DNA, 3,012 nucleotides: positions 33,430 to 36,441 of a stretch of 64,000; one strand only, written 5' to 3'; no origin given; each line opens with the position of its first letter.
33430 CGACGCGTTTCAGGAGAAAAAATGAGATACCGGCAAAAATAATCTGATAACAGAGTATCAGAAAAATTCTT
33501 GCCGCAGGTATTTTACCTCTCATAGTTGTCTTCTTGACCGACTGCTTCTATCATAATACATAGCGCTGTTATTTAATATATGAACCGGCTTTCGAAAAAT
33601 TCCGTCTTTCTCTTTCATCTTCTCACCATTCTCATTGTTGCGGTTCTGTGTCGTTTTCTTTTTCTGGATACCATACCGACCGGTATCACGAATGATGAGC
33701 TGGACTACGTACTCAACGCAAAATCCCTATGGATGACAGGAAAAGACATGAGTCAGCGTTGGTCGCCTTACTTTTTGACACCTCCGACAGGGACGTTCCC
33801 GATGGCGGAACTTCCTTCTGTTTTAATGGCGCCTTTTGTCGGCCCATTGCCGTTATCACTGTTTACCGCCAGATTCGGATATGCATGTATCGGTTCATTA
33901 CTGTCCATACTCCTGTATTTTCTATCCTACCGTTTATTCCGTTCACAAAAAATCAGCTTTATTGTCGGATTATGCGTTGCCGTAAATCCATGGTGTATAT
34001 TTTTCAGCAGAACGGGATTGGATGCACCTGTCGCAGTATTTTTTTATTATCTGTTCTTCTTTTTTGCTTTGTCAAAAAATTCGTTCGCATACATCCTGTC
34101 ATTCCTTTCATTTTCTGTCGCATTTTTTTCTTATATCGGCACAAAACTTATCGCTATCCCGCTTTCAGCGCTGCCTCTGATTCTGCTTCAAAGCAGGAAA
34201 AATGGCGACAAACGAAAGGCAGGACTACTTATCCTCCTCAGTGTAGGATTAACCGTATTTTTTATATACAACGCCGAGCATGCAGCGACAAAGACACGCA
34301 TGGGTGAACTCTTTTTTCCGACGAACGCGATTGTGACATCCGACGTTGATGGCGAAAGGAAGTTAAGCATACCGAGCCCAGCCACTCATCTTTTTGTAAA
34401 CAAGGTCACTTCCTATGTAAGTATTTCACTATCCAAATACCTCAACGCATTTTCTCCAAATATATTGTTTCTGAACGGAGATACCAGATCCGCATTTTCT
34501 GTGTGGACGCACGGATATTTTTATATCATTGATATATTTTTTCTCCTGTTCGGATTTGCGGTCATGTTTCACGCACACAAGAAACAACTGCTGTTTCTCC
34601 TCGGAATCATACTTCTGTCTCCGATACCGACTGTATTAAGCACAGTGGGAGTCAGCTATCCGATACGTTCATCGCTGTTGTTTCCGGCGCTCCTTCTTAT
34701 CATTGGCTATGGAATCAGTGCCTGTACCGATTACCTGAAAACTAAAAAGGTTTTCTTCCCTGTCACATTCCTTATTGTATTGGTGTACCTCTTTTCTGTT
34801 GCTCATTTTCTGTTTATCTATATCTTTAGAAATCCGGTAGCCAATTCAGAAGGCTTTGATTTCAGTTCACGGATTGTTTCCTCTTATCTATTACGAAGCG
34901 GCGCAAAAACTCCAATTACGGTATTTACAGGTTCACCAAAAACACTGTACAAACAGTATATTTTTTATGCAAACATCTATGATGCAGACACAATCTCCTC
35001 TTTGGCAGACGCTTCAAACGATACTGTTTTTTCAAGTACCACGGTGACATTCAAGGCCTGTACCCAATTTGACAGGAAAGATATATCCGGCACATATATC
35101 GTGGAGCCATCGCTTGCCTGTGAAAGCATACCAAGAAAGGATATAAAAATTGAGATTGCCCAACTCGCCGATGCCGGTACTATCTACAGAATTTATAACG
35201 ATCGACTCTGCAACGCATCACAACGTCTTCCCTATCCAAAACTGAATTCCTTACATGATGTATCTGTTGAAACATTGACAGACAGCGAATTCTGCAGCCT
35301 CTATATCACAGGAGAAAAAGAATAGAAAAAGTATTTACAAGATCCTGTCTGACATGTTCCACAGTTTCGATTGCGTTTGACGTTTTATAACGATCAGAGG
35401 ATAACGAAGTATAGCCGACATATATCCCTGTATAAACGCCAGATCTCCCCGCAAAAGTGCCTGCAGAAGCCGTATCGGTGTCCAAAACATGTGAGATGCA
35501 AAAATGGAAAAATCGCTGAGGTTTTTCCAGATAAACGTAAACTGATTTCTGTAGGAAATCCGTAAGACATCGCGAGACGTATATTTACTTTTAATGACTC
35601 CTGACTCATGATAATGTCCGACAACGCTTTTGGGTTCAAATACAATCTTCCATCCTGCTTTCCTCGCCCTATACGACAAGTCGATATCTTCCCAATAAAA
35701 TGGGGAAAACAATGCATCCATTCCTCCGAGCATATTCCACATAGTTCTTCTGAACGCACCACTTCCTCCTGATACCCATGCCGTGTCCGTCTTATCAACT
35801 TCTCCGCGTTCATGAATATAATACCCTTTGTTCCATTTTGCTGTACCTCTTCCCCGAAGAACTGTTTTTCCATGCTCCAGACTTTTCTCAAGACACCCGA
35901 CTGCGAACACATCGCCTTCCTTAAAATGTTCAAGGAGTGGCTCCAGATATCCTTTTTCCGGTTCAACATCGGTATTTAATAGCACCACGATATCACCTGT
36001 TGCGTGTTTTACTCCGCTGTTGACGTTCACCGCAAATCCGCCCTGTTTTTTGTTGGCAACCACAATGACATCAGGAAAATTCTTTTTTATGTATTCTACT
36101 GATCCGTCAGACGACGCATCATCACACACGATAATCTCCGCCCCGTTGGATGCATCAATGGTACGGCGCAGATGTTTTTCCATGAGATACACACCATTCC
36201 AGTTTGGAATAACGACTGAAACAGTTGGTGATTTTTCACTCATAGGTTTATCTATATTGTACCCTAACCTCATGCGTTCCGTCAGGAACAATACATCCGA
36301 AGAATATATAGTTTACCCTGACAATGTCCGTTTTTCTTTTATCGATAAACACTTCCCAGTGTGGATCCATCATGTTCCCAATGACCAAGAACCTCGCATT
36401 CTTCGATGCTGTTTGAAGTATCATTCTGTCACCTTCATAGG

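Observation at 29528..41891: Three YfhO-like GT-C paralogs, two with adjacent GT2 partners (CsbB/YfhO-type two-step glycosylation modules)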

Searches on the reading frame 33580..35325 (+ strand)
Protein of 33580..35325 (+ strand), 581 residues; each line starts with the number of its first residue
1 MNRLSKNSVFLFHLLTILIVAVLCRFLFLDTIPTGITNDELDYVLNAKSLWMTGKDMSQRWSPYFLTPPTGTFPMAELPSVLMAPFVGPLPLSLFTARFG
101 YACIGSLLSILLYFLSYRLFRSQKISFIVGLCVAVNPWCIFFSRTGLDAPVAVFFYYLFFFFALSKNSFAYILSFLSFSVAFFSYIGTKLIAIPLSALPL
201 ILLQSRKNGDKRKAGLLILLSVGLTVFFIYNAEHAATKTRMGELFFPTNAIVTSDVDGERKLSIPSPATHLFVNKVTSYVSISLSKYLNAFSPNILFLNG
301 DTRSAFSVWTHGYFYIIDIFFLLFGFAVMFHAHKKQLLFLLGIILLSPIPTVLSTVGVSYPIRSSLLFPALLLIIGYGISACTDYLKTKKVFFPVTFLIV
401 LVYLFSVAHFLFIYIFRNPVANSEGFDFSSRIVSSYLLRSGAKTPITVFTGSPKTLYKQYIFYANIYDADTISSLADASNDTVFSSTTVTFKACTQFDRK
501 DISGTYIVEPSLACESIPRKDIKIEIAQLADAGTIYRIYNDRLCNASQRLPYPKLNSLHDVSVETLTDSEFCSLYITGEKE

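Call 4: search_protein_families(library=pfam, proteins=[window:33580-35325:+], max_evalue=0.01)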
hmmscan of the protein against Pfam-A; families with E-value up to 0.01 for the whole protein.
window:33580-35325:+ (581 aa): 0 families

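Call 69: search_protein_families(library=pfam, proteins=[window:33580-35325:+], max_evalue=5)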
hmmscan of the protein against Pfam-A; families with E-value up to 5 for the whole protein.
window:33580-35325:+ (581 aa): 1 family
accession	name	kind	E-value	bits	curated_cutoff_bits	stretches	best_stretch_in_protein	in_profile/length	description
PF05328.17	CybS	-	0.048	13.8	27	1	343-417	46-118/133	CybS, succinate dehydrogenase cytochrome B small subunit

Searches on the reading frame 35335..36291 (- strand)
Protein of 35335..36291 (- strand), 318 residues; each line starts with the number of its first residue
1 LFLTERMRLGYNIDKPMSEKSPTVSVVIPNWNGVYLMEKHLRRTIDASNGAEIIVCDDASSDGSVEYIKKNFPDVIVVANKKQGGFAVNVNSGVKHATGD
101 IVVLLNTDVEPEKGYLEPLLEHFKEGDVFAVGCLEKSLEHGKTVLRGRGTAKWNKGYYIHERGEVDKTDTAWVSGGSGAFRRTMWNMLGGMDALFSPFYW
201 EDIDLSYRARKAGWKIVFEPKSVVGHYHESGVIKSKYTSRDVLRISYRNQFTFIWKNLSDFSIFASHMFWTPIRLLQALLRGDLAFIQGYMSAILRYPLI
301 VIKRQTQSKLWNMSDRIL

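Call 4: search_protein_families(library=pfam, proteins=[window:35335-36291:-], max_evalue=0.01)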
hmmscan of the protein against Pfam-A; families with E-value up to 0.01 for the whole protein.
window:35335-36291:- (318 aa): 5 families
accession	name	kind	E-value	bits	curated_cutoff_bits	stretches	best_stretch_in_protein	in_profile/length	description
PF00535.33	Glycos_transf_2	-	3e-24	86.3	23.3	1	25-183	1-162/168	Glycosyl transferase family 2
PF13641.12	Glyco_tranf_2_3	-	1.6e-22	81.1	27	1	22-230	1-215/230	Glycosyltransferase like family 2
PF13632.12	Glyco_trans_2_3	-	5.7e-06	26.7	27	1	101-231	1-128/198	Glycosyl transferase family group 2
PF13506.12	Glyco_transf_21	-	7.1e-05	22.8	21.7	1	88-226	20-154/174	Glycosyl transferase family 21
PF10111.15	Glyco_tranf_2_2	-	0.0061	16.5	27.3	0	25-108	1-91/276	Glycosyltransferase like family 2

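Call 22: search_protein_families(library=ncbifam, proteins=[window:35335-36243:-], max_evalue=0.001)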
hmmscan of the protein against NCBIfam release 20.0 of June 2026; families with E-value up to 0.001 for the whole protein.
window:35335-36243:- (302 aa): 16 families
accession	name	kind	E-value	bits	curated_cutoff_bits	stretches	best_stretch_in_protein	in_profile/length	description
TIGR03965.1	mycofact_glyco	equivalog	5.1e-24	85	280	1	3-213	71-283/467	mycofactocin biosynthesis glycosyltransferase MftF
NF041875.1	EPS_EpsD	equivalog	2.7e-21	76.3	370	1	8-215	1-211/325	exopolysaccharide biosynthesis glycosyltransferase EpsD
TIGR04283.1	glyco_like_mftF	equivalog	1.5e-14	54.1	182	1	8-232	1-209/221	TIGR04283 family arsenosugar biosynthesis glycosyltransferase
TIGR03937.1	PgaC_IcaA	equivalog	1.5e-13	50.5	422.3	1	3-207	42-247/407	poly-beta-1,6-N-acetyl-D-glucosamine synthase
NF007482.0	PRK10073.1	equivalog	5.6e-10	38.7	423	1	1-111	1-114/334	glycosyltransferase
NF047683.1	TeichurnBiosyTuaG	equivalog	2.9e-08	33.7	400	1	1-111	1-115/252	teichuronic acid biosynthesis protein TuaG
NF050050.1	ProtGlycPglI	equivalog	5e-08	32.7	500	1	6-134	2-136/306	GalNAc(5)-diNAcBac-PP-undecaprenol beta-1,3-glucosyltransferase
NF007986.1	PRK10714.1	equivalog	1.7e-07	30.6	529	1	6-105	6-113/316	undecaprenyl-phosphate 4-deoxy-4-formamido-L-arabinose transferase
NF038299.1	EPS_HpsN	equivalog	3.4e-07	29.5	425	1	6-244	1-256/317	hormogonium polysaccharide biosynthesis glycosyltransferase HpsN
TIGR03472.1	HpnI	equivalog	4.2e-07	29.1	310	1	49-214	88-256/373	bacteriohopanetetrol glucosamine biosynthesis glycosyltransferase HpnI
NF041394.1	GtaseAglG_Halo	equivalog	5e-06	26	440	1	37-117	35-117/304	glucosyl-dolichyl phosphate glucuronosyltransferase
NF053739.1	GlytfEpsEBac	equivalog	6.8e-06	25.2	450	1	6-87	1-87/265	glycosyltransferase EpsE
TIGR04195.1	S_glycosyl_SunS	equivalog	2.7e-05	23.2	350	1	18-92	65-141/421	SunS family peptide S-glycosyltransferase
NF038302.1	EPS_HpsE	equivalog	5e-05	22.4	300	0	8-100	3-104/307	hormogonium polysaccharide biosynthesis glycosyltransferase HpsE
NF047588.1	GlcsyltransPgfSStrep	equivalog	9e-05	21.8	500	1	9-110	4-113/308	glycosyltransferase PgfS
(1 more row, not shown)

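Call 24: search_solved_structures(query=window:35335-36243:-, max_evalue=0.001)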
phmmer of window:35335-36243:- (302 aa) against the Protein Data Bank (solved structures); distinct sequences matched with E-value up to 0.001: 18.
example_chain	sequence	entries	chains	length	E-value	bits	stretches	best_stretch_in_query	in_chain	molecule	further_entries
6yv7_B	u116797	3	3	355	5e-08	35.7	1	6-122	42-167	Glycosyl transferase, family 2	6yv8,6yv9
6yv7_A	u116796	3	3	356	5e-08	35.7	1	6-122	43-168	Glycosyl transferase, family 2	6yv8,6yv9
2z87_A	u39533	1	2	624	6.5e-08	35.3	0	4-118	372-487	Chondroitin synthase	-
2z86_A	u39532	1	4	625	6.6e-08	35.3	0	4-118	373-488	Chondroitin synthase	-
6s22_A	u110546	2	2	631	7.2e-08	35.2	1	25-236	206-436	Polypeptide N-acetylgalactosaminyltransferase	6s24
5mlz_A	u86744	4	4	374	1.2e-07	34.4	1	5-117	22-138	Dolichol monophosphate mannose synthase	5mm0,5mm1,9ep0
5nqa_A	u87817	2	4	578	1.5e-07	34.1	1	6-212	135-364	Polypeptide N-acetylgalactosaminyltransferase 4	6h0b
9bhc_C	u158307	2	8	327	6.5e-06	28.7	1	7-110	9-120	Undecaprenyl-phosphate 4-deoxy-4-formamido-L-arabinose transferase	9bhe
2d7i_A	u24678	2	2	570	7.3e-06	28.6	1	5-214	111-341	Polypeptide N-acetylgalactosaminyltransferase 10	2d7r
8vxh_A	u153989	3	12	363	8.3e-06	28.4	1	7-110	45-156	Undecaprenyl-phosphate 4-deoxy-4-formamido-L-arabinose transferase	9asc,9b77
9hwj_A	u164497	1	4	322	1.7e-05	27.4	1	7-110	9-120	Undecaprenyl-phosphate 4-deoxy-4-formamido-L-arabinose transferase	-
6p61_A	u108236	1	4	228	4.9e-05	25.9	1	3-104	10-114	Glycosyltransferase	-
6e4r_A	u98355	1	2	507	5.9e-05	25.6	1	53-235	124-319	polypeptide N-acetylgalactosaminyltransferase 9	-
6e4q_A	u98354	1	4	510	5.9e-05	25.6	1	53-235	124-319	polypeptide N-acetylgalactosaminyltransferase 9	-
6pxu_A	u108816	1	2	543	0.00012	24.5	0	36-213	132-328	Polypeptide N-acetylgalactosaminyltransferase 12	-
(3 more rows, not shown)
